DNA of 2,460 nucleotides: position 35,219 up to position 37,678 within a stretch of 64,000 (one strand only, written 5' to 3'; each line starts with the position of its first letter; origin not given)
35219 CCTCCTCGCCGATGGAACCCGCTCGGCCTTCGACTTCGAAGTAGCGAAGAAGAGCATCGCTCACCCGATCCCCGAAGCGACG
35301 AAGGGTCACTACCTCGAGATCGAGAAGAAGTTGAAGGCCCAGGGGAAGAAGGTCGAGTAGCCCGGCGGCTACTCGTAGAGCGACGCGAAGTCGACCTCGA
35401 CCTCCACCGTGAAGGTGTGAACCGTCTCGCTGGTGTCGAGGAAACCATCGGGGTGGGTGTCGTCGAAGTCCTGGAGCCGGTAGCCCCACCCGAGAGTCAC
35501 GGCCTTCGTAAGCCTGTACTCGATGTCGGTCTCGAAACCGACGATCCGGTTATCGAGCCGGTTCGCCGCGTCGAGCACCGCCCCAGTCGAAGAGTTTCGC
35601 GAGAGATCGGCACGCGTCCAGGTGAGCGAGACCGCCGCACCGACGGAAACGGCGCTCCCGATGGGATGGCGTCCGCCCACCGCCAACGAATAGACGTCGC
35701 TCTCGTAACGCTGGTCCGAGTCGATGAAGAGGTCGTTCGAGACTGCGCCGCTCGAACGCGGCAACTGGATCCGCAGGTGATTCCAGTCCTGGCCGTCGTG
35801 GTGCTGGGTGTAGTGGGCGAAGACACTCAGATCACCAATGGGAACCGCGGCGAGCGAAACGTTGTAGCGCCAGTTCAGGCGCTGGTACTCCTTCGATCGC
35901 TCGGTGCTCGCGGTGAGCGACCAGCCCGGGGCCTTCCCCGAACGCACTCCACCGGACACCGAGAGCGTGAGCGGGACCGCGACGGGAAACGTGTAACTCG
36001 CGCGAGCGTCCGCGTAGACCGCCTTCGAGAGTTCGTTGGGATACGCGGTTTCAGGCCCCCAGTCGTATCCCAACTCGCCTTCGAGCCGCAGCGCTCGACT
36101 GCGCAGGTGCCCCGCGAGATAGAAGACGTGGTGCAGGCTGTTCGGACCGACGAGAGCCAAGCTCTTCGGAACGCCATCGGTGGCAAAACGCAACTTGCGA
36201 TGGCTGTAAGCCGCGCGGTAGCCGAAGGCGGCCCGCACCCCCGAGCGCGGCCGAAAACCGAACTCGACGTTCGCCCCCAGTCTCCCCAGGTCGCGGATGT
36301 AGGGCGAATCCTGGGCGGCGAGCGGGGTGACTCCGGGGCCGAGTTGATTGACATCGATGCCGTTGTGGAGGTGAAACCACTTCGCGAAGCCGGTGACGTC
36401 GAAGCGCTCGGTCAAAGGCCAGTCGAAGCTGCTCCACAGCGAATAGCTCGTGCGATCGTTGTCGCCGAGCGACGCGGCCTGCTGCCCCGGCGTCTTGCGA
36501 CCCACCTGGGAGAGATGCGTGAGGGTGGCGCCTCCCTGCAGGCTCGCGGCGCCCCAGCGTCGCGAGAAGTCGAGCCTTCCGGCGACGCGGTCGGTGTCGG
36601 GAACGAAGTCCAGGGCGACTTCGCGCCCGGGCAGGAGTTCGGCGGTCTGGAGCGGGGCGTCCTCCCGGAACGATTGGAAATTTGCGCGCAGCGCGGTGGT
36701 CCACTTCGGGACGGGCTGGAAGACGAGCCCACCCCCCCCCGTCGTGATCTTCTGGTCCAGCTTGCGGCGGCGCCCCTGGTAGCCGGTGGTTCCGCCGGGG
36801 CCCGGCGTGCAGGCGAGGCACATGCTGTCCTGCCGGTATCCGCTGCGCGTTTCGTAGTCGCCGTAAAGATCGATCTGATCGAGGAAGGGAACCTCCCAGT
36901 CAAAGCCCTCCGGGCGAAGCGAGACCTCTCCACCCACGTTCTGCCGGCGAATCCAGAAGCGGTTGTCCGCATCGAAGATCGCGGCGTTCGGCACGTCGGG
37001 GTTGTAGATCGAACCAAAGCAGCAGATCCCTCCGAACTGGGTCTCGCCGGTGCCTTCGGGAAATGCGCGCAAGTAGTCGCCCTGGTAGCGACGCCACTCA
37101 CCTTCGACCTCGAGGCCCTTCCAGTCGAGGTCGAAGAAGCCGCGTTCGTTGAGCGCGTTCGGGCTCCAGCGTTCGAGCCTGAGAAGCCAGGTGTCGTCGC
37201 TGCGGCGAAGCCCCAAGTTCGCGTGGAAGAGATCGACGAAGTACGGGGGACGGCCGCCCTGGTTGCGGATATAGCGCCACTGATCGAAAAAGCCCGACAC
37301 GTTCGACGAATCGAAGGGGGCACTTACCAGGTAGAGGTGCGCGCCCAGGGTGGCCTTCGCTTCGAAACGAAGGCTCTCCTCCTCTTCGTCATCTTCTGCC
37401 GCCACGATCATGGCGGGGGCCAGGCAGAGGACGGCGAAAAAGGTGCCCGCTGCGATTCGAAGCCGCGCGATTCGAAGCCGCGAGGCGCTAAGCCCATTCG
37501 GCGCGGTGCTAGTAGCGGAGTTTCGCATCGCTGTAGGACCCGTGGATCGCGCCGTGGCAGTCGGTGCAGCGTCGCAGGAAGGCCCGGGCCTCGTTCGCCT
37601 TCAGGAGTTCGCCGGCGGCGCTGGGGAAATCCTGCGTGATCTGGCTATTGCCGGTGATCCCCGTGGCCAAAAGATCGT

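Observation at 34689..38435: MtrAB/PioAB-type porin-cytochrome module (decahaem cytochrome + ~700-aa beta-barrel) with a convergent tetrahaem cytochrome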

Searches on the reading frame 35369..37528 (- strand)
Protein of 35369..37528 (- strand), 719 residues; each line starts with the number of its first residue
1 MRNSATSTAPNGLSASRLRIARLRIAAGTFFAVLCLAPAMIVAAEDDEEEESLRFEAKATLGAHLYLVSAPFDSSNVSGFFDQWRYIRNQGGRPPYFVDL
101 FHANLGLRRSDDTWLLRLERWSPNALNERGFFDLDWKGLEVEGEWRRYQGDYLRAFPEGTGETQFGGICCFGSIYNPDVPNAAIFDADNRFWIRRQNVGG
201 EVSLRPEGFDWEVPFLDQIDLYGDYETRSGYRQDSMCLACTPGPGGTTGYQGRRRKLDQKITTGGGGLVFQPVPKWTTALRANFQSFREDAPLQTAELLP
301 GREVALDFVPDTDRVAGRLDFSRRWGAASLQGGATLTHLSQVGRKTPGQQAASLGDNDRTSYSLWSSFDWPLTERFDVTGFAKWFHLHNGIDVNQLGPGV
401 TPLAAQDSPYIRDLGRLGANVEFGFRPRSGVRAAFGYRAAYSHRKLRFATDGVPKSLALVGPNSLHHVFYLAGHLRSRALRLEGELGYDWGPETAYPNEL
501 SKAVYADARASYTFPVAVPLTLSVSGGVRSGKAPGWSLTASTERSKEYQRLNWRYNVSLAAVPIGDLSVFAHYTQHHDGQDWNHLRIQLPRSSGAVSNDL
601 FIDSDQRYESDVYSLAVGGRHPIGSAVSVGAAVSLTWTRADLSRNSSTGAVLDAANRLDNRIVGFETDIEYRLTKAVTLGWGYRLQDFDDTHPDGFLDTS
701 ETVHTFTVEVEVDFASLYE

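Call 3: search_protein_families(library=ncbifam, proteins=[window:35369-37528:-], max_evalue=1)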
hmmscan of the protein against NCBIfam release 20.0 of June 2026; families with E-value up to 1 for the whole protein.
window:35369-37528:- (719 aa): 1 family
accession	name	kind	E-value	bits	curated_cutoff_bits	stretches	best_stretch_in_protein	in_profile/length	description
NF041027.1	GSU2204_Se_pt_1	equivalog_domain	0.02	13.7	350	0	660-712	378-432/580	GSU2204 family CXXCH-containing (seleno)protein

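Call 4: search_protein_families(library=pfam, proteins=[window:35369-37528:-], max_evalue=1)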
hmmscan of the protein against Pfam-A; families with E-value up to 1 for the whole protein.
window:35369-37528:- (719 aa): 2 families
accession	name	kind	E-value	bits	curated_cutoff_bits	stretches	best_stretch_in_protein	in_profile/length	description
PF13505.12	OMP_b-brl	-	7.9e-05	23.3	28.7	1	605-714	81-175/175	Outer membrane protein beta-barrel domain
PF03797.25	Autotransporter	-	0.0055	16.9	26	1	603-673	57-128/255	Autotransporter beta-domain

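Call 7: find_homologous_proteins(query=window:35369-37528:-, max_evalue=0.001)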
Query window:35369-37528:- (719 aa): 8 proteins with E <= 0.001 among 8000 candidates.
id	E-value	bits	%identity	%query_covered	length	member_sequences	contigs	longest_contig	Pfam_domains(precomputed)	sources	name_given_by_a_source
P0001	0.0e+0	1559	98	95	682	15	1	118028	-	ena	-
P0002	1.4e-226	773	51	96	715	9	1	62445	-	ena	-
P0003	5.1e-190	652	47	92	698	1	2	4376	-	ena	-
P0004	1.7e-182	627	46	98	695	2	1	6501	-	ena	-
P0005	6.4e-172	592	46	94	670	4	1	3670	-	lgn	-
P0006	1.5e-153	531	57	57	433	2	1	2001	-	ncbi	ncbi:MAG: hypothetical protein VCB42_00325, partial [Myxococcota bacterium]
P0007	8.4e-118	413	35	97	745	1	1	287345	-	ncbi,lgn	-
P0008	2.5e-113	398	35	92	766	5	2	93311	PF11854.15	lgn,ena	-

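Call 13: search_solved_structures(query=A1, max_evalue=10, show_alignments=1)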
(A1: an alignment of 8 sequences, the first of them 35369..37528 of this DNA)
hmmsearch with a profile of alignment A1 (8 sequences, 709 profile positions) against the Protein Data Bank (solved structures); distinct sequences matched with E-value up to 10: 1.
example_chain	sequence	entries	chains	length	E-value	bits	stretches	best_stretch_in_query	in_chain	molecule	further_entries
8fjf_A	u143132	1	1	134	1.1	10.8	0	514-552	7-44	H10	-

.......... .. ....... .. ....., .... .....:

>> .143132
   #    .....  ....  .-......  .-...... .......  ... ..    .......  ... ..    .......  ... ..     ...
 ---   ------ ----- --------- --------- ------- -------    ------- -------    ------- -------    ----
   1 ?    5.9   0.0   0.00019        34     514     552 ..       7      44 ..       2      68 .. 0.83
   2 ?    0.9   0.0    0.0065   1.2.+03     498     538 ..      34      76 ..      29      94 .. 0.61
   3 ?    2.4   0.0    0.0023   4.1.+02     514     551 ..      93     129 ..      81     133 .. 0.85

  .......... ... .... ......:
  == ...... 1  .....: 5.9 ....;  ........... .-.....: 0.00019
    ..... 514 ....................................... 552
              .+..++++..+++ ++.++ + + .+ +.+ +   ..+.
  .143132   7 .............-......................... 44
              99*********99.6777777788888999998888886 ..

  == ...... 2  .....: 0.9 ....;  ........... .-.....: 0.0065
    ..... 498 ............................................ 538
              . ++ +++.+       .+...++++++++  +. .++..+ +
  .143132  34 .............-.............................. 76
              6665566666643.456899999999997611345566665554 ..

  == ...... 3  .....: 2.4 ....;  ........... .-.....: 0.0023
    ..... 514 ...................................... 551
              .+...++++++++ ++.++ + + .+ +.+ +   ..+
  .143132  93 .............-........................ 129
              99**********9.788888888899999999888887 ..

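Call 14: find_related_loci(query=A1, collection=genome_contigs, flank=8000)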
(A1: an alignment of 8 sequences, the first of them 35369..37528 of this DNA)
Query A1 (719 aa) in genome_contigs; peptide patterns used: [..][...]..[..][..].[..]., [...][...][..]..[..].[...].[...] (x = any residue, [..] = any of these).
108 stretches matched a pattern; 4 encode a relative of the query (tblastn E <= 1e-3); 4 distinct loci.
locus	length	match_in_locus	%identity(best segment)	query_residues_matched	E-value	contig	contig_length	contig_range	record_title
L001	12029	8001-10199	36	19-717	1e-127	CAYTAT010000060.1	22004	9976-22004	MAG TPA_asm: uncultured Spirochaetaceae bacterium isolate SRP308112_co1_388 genome assembly, contig: NODE_3592_length_22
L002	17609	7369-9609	35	20-714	2e-124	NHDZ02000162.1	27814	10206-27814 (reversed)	MAG: Proteobacteria bacterium TMED72 NHDZ01000186.1, whole genome shotgun sequence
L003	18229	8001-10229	35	4-714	4e-122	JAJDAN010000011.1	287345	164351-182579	MAG: Deltaproteobacteria bacterium isolate OFTM107 OFTM107_10, whole genome shotgun sequence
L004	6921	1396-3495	35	50-717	6e-120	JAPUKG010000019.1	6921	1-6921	MAG: Proteobacteria bacterium isolate KW1-S15_187 KW1-S15_187_cg19, whole genome shotgun sequence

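Call 16: search_protein_representatives(alignment_id=A1)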
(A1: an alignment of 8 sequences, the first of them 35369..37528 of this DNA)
Query: 8 sequences, 709 profile positions. Proteins with E-value up to 0.001 (for the whole library): 166; up to 1e-10: 132; up to 1e-30: 77. The best 150 are listed.
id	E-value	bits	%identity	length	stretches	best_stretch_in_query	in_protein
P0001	0.0e+00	1153.0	-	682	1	29-706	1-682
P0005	0.0e+00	1077.7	-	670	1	33-708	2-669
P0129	3.6e-253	858.8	-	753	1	1-702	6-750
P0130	4.7e-233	792.2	-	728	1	13-704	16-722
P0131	3.1e-217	740.0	-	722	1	31-698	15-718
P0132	2.2e-216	737.1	-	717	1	39-706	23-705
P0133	1.9e-213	727.4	-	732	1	14-703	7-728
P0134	7.2e-203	692.5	-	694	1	33-697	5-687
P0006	3.3e-194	663.9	-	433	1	21-430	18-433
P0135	3.5e-192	657.2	-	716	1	20-701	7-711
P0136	7.0e-190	649.5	-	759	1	1-705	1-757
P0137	1.1e-185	635.7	-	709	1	39-705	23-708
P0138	7.0e-185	633.0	-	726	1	25-705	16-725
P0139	2.7e-184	631.1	-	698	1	34-702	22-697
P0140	5.6e-179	613.5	-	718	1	29-699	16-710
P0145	2.0e-138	479.5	-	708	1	35-703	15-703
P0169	3.8e-75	270.3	-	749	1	34-700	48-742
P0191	9.5e-40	153.3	-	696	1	17-698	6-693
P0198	1.9e-34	135.8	-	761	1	18-698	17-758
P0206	1.1e-26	110.1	-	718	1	186-680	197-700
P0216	2.0e-22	96.0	-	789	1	231-678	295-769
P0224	1.2e-19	86.8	-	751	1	179-680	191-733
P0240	1.1e-15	73.8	-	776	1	223-695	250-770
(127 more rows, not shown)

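Call 17: predict_structure(alignment_id=A1)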
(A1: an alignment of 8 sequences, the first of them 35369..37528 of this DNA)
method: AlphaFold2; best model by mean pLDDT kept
length: 719 residues; sequences in the alignment: 8
mean_pLDDT: 67.4   pTM: 0.62
mean pLDDT of the five models: 67.4, 64.0, 62.6, 62.3, 56.2
residues with pLDDT >= 90: 151; 70-90: 233; 50-70: 115; < 50: 220
segments of 3 or more residues with pLDDT < 50: 1-50, 70-96, 150-191, 234-253, 295-307, 397-408, 537-544, 584-605, 643-657, 693-699
pLDDT, mean of each block of 10 residues (from residue 1): 24 36 43 41 36 75 63 36 36 48 79 79 65 84 74 28 26 29 37 73 86 85 86 44 37 61 93 89 89 50 48 91 90 94 66 71 94 83 90 51 43 85 89 95 75 55 91 92 96 79 94 84 93 61 59 88 73 84 43 35 50 86 84 81 46 46 83 85 78 46 75 72
secondary structure, 60 per line:
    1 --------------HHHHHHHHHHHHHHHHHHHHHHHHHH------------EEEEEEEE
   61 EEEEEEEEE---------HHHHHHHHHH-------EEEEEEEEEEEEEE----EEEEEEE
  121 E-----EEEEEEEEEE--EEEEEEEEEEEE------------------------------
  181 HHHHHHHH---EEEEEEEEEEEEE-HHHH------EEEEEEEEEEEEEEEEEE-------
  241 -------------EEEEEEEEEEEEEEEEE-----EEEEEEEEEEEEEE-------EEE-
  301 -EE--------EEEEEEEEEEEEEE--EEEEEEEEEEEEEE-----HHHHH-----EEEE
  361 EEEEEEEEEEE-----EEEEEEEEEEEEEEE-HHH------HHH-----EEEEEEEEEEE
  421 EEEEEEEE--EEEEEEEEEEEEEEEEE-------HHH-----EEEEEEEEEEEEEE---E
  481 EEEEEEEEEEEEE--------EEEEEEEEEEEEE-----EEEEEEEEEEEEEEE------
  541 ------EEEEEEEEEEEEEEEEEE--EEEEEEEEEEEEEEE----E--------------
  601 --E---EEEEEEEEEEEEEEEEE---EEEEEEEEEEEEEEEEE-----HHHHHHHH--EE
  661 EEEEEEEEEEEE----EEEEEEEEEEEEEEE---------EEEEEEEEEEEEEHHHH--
elements in order (helices of 4 or more, strands of 3 or more residues): H15-40 E53-69 H79-88 E96-109 E114-121 E127-136 E139-150 H181-188 E192-204 H206-209 E216-233 E254-270 E276-289 E297-299 E312-325 E328-341 H347-351 E357-371 E377-391 E410-428 E431-447 E463-476 E480-493 E502-514 E520-534 E547-564 E567-581 E607-623 E627-643 H649-656 E659-672 E677-691 E701-713 H714-717

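Call 23: fold_search(model_id=the predicted structure, library=pdb)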
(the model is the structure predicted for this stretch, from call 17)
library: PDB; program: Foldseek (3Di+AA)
matches with E <= 10: 851; with E <= 0.001: 195
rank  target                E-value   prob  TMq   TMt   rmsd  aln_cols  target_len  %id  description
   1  6r2q_B                2.8e-14  1.00  0.54  0.59   8.5       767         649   11  Structure of the Mtr complex (released 2020-04-22)
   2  5fr8_A                1.9e-08  1.00  0.35  0.35  12.3       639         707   11  Crystal structure of the siderophore receptor PirA from Acinetobacter baumannii (released 2016-05-11)
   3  5mzs                  2.7e-07  1.00  0.38  0.38   9.7       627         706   12  Crystal structure of the ferric enterobactin receptor (PfeA) mutant (R480A_Q482A) from Pseudomonas aeruginosa (released 2018-02-14)
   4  5out                  3.7e-07  1.00  0.38  0.38   9.8       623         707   13  CRYSTAL STRUCTURE OF THE FERRIC ENTEROBACTIN RECEPTOR (PFEA) MUTANT (G324V) FROM PSEUDOMONAS AERUGINOSA (released 2018-09-05)
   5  5m9b                  4.5e-07  1.00  0.38  0.38  10.0       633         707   12  Crystal structure of the ferric enterobactin receptor (PfeA) from Pseudomonas aeruginosa (released 2018-02-21)
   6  6r1f                  5.7e-07  1.00  0.39  0.40   9.9       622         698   12  Crystal structure of the ferric enterobactin receptor mutant R480A from Pseudomonas aeruginosa (PfeA) in complex with en (released 2019-04-10)
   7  2hdi_A                6.9e-07  1.00  0.34  0.39  10.8       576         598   11  Crystal structure of the Colicin I receptor Cir from E.coli in complex with receptor binding domain of Colicin Ia. (released 2007-05-08)
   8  6z8q_A                7.9e-07  1.00  0.40  0.43  11.8       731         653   11  Copper transporter OprC (released 2021-06-09)
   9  9gbc_A                8.7e-07  1.00  0.39  0.41  12.2       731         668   10  Bacteroides thetaiotaomicron siderophore transporter XusA in complex with surface-exposed lipoprotein XusB (released 2025-08-06)
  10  9nn6_A                1.0e-06  1.00  0.37  0.41  10.4       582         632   11  E. coli Cir in Complex with the RBD of Microcin V (released 2025-09-24)
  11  6z9y_A                1.0e-06  1.00  0.38  0.41  12.4       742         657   11  Copper transporter OprC (released 2021-06-30)
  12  6i2j                  1.3e-06  1.00  0.38  0.39  10.0       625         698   12  Crystal structure of the ferric enterobactin receptor mutant (Q482A) from Pseudomonas aeruginosa (PfeA) in complex with  (released 2019-01-16)
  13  6fok_A                1.8e-06  1.00  0.39  0.42  12.2       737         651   11  Copper transporter OprC (released 2019-03-13)
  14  5iv8_A                1.8e-06  1.00  0.32  0.38  15.1       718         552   10  The LPS Transporter LptDE from Klebsiella pneumoniae, core complex (released 2016-05-18)
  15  6z8q_B                1.9e-06  1.00  0.39  0.43  12.0       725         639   11  Copper transporter OprC (released 2021-06-09)
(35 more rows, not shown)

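Call 24: search_protein_families(library=pfam, proteins=[P0008, P0129, P0145, P0169, P0191, P0198, P0206, P0216, P0224, P0240], max_evalue=0.01)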
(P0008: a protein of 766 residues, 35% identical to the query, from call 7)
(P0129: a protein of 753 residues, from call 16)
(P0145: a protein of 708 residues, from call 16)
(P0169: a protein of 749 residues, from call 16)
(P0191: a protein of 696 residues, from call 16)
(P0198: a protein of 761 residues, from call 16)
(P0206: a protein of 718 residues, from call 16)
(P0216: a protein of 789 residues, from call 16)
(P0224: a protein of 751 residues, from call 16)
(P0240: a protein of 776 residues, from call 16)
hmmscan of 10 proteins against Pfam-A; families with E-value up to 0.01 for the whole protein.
P0008 (766 aa): 1 family
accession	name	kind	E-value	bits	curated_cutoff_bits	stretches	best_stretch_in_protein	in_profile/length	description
PF11854.14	MtrB_PioB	-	2.7e-09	36.6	23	1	320-520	218-398/635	Putative outer membrane beta-barrel porin, MtrB/PioB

P0129 (753 aa): 0 families

P0145 (708 aa): 0 families

P0169 (749 aa): 0 families

P0191 (696 aa): 1 family
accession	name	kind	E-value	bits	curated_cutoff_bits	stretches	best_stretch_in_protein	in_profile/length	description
PF11854.14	MtrB_PioB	-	3.2e-10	39.7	23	2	595-679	518-602/635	Putative outer membrane beta-barrel porin, MtrB/PioB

P0198 (761 aa): 0 families

P0206 (718 aa): 1 family
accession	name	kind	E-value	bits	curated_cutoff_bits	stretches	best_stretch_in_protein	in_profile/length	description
PF11854.14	MtrB_PioB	-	2.1e-13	50.2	23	1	71-698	15-597/635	Putative outer membrane beta-barrel porin, MtrB/PioB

P0216 (789 aa): 1 family
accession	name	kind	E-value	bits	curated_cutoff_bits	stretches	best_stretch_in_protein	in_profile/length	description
PF11854.14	MtrB_PioB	-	7.4e-22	78.1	23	2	237-559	104-397/635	Putative outer membrane beta-barrel porin, MtrB/PioB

P0224 (751 aa): 0 families

P0240 (776 aa): 0 families

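Call 25: search_solved_structures(query=A2, max_evalue=1, show_alignments=0)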
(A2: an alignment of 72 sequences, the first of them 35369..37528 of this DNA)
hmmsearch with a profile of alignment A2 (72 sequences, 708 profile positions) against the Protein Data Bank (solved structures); distinct sequences matched with E-value up to 1: 8.
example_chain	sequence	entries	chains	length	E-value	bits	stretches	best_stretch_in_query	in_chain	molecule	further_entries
9nn6_A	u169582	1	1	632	0.0001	23.7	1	355-423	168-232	Colicin I receptor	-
2hdf_A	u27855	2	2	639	0.0001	23.7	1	355-423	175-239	Colicin I receptor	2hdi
8qwq_A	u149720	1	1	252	0.022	16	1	635-704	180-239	Opacity protein opA60 (Fragment)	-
2maf_A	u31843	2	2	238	0.053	14.7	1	635-702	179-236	Opacity protein opA60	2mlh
6z38_A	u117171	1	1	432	0.058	14.6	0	602-666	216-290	TodX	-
3brz_A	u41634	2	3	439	0.06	14.5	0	602-666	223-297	TodX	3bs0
3dwo_X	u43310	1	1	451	0.097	13.8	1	605-705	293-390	Probable outer membrane protein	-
6z37_A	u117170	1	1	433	0.1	13.7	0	602-666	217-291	TodX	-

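Call 31: predict_structure(alignment_id=A2)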
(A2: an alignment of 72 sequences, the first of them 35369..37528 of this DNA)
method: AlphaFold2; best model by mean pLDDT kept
length: 719 residues; sequences in the alignment: 72
mean_pLDDT: 90.5   pTM: 0.85
mean pLDDT of the five models: 90.5, 89.8, 89.4, 89.0, 88.8
residues with pLDDT >= 90: 536; 70-90: 110; 50-70: 52; < 50: 21
segments of 3 or more residues with pLDDT < 50: 1-14, 43-47
pLDDT, mean of each block of 10 residues (from residue 1): 38 56 76 65 51 94 97 93 91 92 97 97 95 97 97 88 66 86 88 98 97 97 98 84 62 95 98 97 98 83 86 98 97 98 91 89 99 98 98 68 67 98 98 99 93 90 98 98 99 97 99 97 99 93 95 99 96 99 90 77 96 99 97 98 91 91 98 98 98 86 98 94
secondary structure, 60 per line:
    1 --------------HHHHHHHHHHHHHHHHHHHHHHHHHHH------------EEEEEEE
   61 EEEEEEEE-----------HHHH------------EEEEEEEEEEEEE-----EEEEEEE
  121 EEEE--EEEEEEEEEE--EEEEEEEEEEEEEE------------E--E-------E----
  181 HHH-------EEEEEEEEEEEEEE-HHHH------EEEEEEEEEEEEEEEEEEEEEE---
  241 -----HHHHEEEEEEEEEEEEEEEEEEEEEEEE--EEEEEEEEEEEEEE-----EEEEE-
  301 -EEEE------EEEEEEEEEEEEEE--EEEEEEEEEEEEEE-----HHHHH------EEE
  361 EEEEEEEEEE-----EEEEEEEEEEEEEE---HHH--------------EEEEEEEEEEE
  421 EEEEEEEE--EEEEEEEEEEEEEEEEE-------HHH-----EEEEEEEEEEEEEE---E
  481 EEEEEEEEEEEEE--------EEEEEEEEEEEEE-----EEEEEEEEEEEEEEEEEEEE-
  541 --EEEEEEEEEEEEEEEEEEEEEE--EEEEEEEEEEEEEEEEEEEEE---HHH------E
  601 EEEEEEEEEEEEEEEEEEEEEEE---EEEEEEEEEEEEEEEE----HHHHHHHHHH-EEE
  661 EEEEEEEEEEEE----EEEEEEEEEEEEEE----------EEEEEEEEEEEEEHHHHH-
elements in order (helices of 4 or more, strands of 3 or more residues): H15-41 E54-68 H80-83 E96-108 E114-124 E127-136 E139-152 E191-204 H206-209 E216-237 H246-249 E250-273 E276-289 E295-299 E302-305 E312-325 E328-341 H347-351 E358-370 E376-389 E410-428 E431-447 E463-476 E480-493 E502-514 E520-539 E543-564 E567-587 E600-623 E627-642 H647-656 E658-672 E677-690 E701-713 H714-718
